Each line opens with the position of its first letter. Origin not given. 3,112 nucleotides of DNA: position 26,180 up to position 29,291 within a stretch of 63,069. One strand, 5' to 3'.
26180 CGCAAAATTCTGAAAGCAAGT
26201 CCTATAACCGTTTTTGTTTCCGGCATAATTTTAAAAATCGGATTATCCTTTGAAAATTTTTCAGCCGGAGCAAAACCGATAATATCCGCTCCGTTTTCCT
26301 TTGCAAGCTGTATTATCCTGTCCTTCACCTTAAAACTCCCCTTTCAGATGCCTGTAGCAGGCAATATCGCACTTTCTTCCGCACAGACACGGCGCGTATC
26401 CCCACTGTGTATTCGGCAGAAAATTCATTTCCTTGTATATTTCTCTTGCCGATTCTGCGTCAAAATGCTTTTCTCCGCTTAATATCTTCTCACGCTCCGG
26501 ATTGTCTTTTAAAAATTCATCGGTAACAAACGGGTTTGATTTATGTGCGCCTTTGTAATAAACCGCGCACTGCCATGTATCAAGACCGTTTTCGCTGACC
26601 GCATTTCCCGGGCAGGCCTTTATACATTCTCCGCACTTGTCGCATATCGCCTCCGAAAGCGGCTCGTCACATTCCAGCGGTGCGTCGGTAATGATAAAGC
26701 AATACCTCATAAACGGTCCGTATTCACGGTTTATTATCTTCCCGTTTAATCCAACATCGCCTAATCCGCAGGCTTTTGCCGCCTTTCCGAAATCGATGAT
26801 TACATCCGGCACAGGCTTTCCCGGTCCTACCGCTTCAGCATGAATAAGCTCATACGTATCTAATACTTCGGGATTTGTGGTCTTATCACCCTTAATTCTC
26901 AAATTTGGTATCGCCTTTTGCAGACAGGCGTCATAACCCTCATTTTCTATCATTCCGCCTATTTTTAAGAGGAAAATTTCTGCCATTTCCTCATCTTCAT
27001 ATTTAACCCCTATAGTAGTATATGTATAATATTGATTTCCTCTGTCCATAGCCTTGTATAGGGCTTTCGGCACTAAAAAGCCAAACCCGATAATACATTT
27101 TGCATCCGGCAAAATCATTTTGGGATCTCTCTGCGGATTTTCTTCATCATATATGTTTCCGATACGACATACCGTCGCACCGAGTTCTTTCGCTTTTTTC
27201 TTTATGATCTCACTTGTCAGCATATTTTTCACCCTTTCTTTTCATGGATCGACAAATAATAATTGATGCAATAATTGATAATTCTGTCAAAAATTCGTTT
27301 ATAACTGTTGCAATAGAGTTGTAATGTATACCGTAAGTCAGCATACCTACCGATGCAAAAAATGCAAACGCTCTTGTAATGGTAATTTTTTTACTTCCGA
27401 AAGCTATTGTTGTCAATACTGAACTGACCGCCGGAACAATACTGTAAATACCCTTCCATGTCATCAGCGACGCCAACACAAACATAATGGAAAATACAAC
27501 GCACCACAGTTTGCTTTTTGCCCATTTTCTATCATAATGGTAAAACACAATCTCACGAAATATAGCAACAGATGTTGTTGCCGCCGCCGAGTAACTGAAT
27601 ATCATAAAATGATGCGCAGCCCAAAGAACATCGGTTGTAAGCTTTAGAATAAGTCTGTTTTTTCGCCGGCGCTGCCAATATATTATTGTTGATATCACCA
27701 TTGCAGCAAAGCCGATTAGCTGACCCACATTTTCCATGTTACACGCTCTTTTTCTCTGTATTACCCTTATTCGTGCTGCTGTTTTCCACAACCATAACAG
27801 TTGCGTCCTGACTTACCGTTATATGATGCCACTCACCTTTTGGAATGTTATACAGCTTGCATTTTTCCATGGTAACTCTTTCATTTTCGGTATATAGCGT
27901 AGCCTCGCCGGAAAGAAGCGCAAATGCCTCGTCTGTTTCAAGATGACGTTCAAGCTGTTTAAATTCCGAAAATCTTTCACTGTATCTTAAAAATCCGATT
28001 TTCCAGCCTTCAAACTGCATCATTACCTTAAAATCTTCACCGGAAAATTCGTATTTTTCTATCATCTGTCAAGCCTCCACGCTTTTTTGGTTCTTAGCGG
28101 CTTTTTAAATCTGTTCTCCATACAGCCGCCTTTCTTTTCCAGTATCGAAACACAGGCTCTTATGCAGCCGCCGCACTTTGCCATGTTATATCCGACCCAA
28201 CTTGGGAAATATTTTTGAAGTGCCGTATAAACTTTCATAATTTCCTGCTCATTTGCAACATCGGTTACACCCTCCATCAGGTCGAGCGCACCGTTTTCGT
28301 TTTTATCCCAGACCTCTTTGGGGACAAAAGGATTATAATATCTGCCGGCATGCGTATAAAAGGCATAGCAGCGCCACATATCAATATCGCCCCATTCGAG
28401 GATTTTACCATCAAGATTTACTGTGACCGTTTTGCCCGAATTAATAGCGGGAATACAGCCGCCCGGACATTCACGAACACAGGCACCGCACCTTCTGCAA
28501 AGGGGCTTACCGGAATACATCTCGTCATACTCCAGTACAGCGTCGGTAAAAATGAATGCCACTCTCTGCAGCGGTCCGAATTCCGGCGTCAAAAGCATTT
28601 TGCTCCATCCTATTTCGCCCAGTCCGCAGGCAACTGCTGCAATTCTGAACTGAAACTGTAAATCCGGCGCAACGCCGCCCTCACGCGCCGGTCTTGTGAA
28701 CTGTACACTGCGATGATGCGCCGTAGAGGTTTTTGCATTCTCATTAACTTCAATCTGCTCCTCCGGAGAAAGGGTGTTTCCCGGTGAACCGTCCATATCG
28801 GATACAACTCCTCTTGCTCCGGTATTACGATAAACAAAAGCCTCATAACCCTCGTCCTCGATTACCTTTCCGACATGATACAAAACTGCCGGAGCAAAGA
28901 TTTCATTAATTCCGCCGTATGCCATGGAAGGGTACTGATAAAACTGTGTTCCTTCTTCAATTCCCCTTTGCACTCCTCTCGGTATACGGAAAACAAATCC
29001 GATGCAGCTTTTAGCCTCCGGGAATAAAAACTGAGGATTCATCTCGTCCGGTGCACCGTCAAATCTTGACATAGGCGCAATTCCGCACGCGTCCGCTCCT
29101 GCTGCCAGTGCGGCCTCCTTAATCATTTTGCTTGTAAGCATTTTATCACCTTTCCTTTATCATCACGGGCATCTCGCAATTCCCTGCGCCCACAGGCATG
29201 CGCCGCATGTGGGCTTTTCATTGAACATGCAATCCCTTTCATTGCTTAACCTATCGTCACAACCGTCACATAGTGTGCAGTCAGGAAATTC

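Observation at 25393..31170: Three QueG/RdhA-like Fe-S reductase paralogues, a radical-SAM/SPASM enzyme, a cupin and a YgjV-type membrane protein wired into a glycan-uptake operon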

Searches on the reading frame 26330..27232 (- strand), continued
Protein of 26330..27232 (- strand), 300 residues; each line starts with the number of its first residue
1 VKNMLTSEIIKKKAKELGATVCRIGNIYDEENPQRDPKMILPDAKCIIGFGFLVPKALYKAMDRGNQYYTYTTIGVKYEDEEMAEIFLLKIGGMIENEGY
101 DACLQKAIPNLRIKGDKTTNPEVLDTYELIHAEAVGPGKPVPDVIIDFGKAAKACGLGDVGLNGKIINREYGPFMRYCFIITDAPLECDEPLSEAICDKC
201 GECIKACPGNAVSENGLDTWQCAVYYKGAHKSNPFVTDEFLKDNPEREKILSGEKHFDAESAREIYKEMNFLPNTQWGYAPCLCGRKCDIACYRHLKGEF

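Call 36: fold_search(model_id=the predicted structure, library=pdb)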
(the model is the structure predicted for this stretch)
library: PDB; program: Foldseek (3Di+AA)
matches with E <= 10: 121; with E <= 0.001: 46
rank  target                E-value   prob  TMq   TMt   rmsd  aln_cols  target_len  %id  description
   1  5t8y_A                3.9e-09  1.00  0.45  0.37  12.9       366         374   16  Structure of epoxyqueuosine reductase from Bacillus subtilis with the Asp134 catalytic loop swung out of the active si (released 2016-09-28)
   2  5d08_B                4.7e-09  1.00  0.47  0.38  12.8       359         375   14  Crystal structure of selenomethionine-labeled epoxyqueuosine reductase (released 2016-09-28)
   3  5d6s_C                6.3e-09  1.00  0.43  0.35  10.7       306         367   15  Structure of epoxyqueuosine reductase from Streptococcus thermophilus. (released 2015-09-23)
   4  5d0b_A                7.6e-09  1.00  0.46  0.37  12.6       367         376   14  Crystal structure of epoxyqueuosine reductase with a tRNA-TYR epoxyqueuosine-modified tRNA stem loop (released 2016-09-28)
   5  5d0a_D                7.6e-09  1.00  0.45  0.37  13.6       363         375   15  Crystal structure of epoxyqueuosine reductase with cleaved RNA stem loop (released 2016-09-28)
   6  5d6s_A                8.1e-09  1.00  0.42  0.35  10.7       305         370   15  Structure of epoxyqueuosine reductase from Streptococcus thermophilus. (released 2015-09-23)
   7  5d0a_C                1.2e-08  1.00  0.45  0.37  12.7       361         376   15  Crystal structure of epoxyqueuosine reductase with cleaved RNA stem loop (released 2016-09-28)
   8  5d08_A                1.8e-08  1.00  0.48  0.39  12.4       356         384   15  Crystal structure of selenomethionine-labeled epoxyqueuosine reductase (released 2016-09-28)
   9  5d0a_A                1.9e-08  1.00  0.47  0.38  13.3       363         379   13  Crystal structure of epoxyqueuosine reductase with cleaved RNA stem loop (released 2016-09-28)
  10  5t8y_B                2.9e-08  1.00  0.46  0.38  12.6       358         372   15  Structure of epoxyqueuosine reductase from Bacillus subtilis with the Asp134 catalytic loop swung out of the active si (released 2016-09-28)
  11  8q4h_A                4.9e-08  1.00  0.44  0.27  11.4       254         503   19  a membrane-bound menaquinol:organohalide oxidoreductase complex RDH complex (released 2023-10-18)
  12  4ur3_C                1.3e-07  1.00  0.46  0.32   7.2       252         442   16  Crystal structure of the PCE reductive dehalogenase from S. multivorans P2(1) crystal form (released 2014-10-15)
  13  5m8u_B                1.6e-07  1.00  0.45  0.33   7.0       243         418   17  PCE reductive dehalogenase from S. multivorans in complex with 4-bromophenol (released 2017-07-12)
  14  5ma1_A                1.8e-07  1.00  0.44  0.33   7.5       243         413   17  PCE reductive dehalogenase from S. multivorans in complex with 2,4,6-trichlorophenol (released 2017-07-12)
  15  4ur3_D                3.4e-07  1.00  0.45  0.32   7.1       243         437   16  Crystal structure of the PCE reductive dehalogenase from S. multivorans P2(1) crystal form (released 2014-10-15)
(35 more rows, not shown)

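Call 77: list_cluster_members(proteins=[P0307, P0265, P0291, P0321, P0339, P0272, P0283])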
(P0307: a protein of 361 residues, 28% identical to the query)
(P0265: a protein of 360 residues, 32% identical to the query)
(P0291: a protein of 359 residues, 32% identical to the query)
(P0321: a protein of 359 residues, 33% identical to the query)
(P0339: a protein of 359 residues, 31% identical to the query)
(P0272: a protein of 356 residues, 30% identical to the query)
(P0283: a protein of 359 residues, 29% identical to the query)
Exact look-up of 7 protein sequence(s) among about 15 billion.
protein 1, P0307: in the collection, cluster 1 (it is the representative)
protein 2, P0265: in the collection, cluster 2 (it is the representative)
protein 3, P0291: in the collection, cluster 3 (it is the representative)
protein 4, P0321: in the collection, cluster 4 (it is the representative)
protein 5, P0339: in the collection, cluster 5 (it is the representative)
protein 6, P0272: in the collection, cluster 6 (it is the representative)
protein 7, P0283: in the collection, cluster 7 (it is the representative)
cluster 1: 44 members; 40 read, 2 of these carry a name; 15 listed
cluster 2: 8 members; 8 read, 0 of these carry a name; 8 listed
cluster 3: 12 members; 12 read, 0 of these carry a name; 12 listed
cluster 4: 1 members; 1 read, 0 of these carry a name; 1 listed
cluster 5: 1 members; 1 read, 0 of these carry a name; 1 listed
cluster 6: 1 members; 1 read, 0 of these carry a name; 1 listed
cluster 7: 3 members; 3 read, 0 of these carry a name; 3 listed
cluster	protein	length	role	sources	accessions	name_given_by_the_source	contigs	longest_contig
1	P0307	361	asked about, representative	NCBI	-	-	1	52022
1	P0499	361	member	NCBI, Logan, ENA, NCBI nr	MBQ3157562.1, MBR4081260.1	MAG: hypothetical protein IKK21_05705 [Clostridia bacterium] | hypothetical protein [Clostridia bacterium]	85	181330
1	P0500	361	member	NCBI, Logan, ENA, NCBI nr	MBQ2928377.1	MAG: hypothetical protein IJD98_07385 [Oscillospiraceae bacterium] | hypothetical protein [Oscillospiraceae bacterium]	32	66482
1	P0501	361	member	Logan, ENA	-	-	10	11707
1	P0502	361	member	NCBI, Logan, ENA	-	-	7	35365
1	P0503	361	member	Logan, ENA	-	-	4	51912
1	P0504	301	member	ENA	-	-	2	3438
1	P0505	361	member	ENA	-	-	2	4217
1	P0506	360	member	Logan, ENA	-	-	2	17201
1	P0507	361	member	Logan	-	-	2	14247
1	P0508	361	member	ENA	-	-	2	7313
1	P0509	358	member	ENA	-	-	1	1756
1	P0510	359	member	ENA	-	-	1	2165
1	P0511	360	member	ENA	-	-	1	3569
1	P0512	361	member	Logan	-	-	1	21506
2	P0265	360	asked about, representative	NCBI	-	-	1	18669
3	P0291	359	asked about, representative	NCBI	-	-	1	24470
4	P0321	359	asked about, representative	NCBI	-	-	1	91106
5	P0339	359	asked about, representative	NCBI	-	-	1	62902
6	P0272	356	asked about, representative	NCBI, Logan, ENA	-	-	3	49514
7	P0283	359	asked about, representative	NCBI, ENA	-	-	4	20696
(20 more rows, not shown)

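Call 79: find_encoding_contigs(protein=P0323, flank=10000, max_places=2)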
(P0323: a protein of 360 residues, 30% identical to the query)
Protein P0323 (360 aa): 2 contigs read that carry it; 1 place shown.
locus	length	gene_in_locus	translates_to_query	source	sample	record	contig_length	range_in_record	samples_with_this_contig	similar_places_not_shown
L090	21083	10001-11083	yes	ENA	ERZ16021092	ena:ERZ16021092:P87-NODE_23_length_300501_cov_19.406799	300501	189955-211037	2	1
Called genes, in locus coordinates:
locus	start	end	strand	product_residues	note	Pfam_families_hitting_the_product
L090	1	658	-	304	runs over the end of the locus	PF00701:DHDPS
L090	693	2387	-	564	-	PF00920:ILVD_EDD_N, PF24877:ILV_EDD_C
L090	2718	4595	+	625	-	PF11308:Glyco_hydro_129, PF18952:DUF5696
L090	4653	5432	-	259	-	PF00165:HTH_AraC, PF12833:HTH_18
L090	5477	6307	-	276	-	PF02311:AraC_binding, PF07883:Cupin_2 (weak), PF12833:HTH_18, PF00165:HTH_AraC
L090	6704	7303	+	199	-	-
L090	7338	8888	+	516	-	PF00082:Peptidase_S8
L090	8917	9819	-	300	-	PF02311:AraC_binding (weak), PF14525:AraC_binding_2 (weak), PF12833:HTH_18, PF00165:HTH_AraC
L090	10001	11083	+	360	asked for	-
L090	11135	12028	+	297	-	-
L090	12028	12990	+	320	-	PF13484:Fer4_16 (faint)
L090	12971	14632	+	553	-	PF18952:DUF5696, PF12905:Glyco_hydro_101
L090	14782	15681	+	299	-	PF01522:Polysacc_deac_1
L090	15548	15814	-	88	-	-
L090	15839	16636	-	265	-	PF12833:HTH_18, PF00165:HTH_AraC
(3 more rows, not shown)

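Call 80: find_encoding_contigs(protein=P0293, flank=10000, max_places=2)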
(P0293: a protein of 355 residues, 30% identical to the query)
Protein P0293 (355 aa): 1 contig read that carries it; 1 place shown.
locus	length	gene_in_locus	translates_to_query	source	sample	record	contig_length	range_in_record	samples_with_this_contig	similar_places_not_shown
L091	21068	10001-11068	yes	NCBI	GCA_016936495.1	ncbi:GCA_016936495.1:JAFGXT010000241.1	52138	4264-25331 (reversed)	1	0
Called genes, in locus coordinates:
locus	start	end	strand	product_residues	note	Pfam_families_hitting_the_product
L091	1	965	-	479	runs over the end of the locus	PF00206:Lyase_1, PF10397:ADSL_C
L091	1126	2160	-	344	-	PF01522:Polysacc_deac_1 (weak)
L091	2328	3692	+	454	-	PF03448:MgtE_N, PF00571:CBS (weak), PF01769:MgtE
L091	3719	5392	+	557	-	PF13231:PMT_2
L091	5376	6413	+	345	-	PF21016:RlmN_N, PF04055:Radical_SAM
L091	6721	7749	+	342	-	-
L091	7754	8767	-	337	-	PF00356:LacI, PF00532:Peripla_BP_1, PF13377:Peripla_BP_3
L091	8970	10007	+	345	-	-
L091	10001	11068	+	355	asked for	-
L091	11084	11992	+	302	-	PF00037:Fer4 (weak)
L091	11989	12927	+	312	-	-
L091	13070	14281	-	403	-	PF01676:Metalloenzyme, PF10143:PhosphMutase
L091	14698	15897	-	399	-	PF02719:Polysacc_synt_2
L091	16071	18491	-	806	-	PF00069:Pkinase, PF07714:PK_Tyr_Ser-Thr, PF02743:dCache_1, PF22673:MCP-like_PDC_1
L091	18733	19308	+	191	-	PF00210:Ferritin, PF02915:Rubrerythrin, PF21349:RUBY_RBDX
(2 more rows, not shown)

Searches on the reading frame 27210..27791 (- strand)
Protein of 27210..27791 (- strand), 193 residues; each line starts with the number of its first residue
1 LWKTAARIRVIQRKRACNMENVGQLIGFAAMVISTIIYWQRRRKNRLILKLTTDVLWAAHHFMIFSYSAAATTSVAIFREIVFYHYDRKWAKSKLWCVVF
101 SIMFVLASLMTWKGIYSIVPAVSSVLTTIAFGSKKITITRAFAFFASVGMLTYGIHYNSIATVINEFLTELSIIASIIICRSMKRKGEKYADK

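Call 4: search_protein_families(library=pfam, proteins=[window:27210-27791:-], max_evalue=0.1)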
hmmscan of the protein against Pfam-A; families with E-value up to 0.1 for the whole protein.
window:27210-27791:- (193 aa): 1 family
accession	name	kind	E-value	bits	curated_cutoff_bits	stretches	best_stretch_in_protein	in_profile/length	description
PF10688.14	Imp-YgjV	-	7.6e-22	78.3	23.5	1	22-179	2-154/159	Bacterial inner membrane protein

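Call 5: search_protein_families(library=ncbifam, proteins=[window:27210-27791:-], max_evalue=0.1)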
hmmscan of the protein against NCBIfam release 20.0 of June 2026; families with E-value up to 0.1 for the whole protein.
window:27210-27791:- (193 aa): 0 families

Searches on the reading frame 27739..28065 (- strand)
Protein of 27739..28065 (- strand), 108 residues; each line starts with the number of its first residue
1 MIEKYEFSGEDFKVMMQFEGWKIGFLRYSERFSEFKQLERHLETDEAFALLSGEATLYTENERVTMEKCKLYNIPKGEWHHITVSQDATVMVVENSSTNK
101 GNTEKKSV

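Call 4: search_protein_families(library=pfam, proteins=[window:27739-28065:-], max_evalue=0.1)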
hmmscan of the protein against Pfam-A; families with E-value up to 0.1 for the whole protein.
window:27739-28065:- (108 aa): 2 families
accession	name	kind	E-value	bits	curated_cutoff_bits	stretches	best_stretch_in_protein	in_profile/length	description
PF07883.17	Cupin_2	-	4.4e-06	26.7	27.2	1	39-92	14-66/70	Cupin domain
PF05899.18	Cupin_3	-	0.026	14.6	23.5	1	41-85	22-67/74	EutQ-like cupin domain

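Call 5: search_protein_families(library=ncbifam, proteins=[window:27739-28065:-], max_evalue=0.1)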
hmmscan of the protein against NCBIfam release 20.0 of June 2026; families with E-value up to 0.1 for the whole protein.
window:27739-28065:- (108 aa): 2 families
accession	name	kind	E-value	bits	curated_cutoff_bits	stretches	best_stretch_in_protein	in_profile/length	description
TIGR04366.1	cupin_WbuC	subfamily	0.00017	21.5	42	1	40-92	51-112/132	WbuC family cupin fold metalloprotein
NF052442.1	archaea_SegC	equivalog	0.083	12.5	200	1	58-98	55-94/143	SegC family DNA-binding protein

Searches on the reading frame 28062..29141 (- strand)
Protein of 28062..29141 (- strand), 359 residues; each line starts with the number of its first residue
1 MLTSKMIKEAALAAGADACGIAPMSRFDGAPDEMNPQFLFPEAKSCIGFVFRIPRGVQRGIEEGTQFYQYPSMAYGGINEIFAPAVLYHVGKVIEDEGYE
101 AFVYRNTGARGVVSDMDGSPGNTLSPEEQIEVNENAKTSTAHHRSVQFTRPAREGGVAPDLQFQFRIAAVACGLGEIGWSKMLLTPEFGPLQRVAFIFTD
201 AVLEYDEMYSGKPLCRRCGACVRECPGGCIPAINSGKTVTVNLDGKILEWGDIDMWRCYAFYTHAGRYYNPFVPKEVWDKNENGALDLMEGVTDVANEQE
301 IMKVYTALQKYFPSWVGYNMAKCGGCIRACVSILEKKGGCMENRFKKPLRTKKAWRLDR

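Call 4: search_protein_families(library=pfam, proteins=[window:28062-29141:-], max_evalue=0.1)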
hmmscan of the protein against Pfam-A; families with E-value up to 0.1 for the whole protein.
window:28062-29141:- (359 aa): 6 families
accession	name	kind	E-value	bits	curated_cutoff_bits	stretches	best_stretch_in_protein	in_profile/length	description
PF13187.11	Fer4_9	-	8.6e-05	22.9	27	1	215-259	2-38/52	4Fe-4S dicluster domain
PF12838.12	Fer4_7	-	0.00054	20.8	27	1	215-259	2-39/52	4Fe-4S dicluster domain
PF13237.11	Fer4_10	-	0.0025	18.1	25.5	1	212-241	6-25/53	4Fe-4S dicluster domain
PF13183.11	Fer4_8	-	0.012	16.6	27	1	207-228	46-67/68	4Fe-4S dicluster domain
PF13484.11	Fer4_16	-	0.03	15.5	30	0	215-233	2-20/66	4Fe-4S double cluster binding domain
PF12837.12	Fer4_6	-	0.073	13.5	25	0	214-230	8-24/24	4Fe-4S binding domain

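Call 5: search_protein_families(library=ncbifam, proteins=[window:28062-29141:-], max_evalue=0.1)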
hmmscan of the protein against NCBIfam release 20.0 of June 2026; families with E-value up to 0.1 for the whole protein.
window:28062-29141:- (359 aa): 10 families
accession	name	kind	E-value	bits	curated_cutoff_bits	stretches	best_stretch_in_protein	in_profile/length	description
TIGR02486.1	RDH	subfamily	3.7e-09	36.9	160.35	1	168-264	156-262/314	reductive dehalogenase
TIGR00276.1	TIGR00276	equivalog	1.4e-05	24.2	200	1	169-232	137-198/337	tRNA epoxyqueuosine(34) reductase QueG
NF058577.1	FdxA_fam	equivalog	0.02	15.1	65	1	215-232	9-26/52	4Fe-4S ferredoxin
NF041890.1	hdrC_Methbact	equivalog_domain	0.024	14.2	270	1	215-263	31-79/192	ferredoxin:CoB-CoM heterodisulfide reductase subunit HdrC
NF005503.0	PRK07118.1-2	equivalog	0.029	13.6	252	0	211-241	165-195/292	RnfABCDGE type electron transport complex subunit B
NF005745.0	PRK07569.1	equivalog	0.03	13.7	333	0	210-240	187-215/238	bidirectional hydrogenase complex protein HoxU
TIGR03290.1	CoB_CoM_SS_C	equivalog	0.051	13.6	160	1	214-267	3-57/144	CoB--CoM heterodisulfide reductase subunit C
NF038196.1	ferrodoxin_EFR1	subfamily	0.087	12.8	75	0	203-232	174-203/242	EFR1 family ferrodoxin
TIGR04041.1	activase_YjjW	hypoth_equivalog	0.087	12.2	250.2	0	214-234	42-62/276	YjjW family glycine radical enzyme activase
TIGR00402.1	napF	equivalog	0.091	12.7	102.2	0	214-243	36-64/149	ferredoxin-type protein NapF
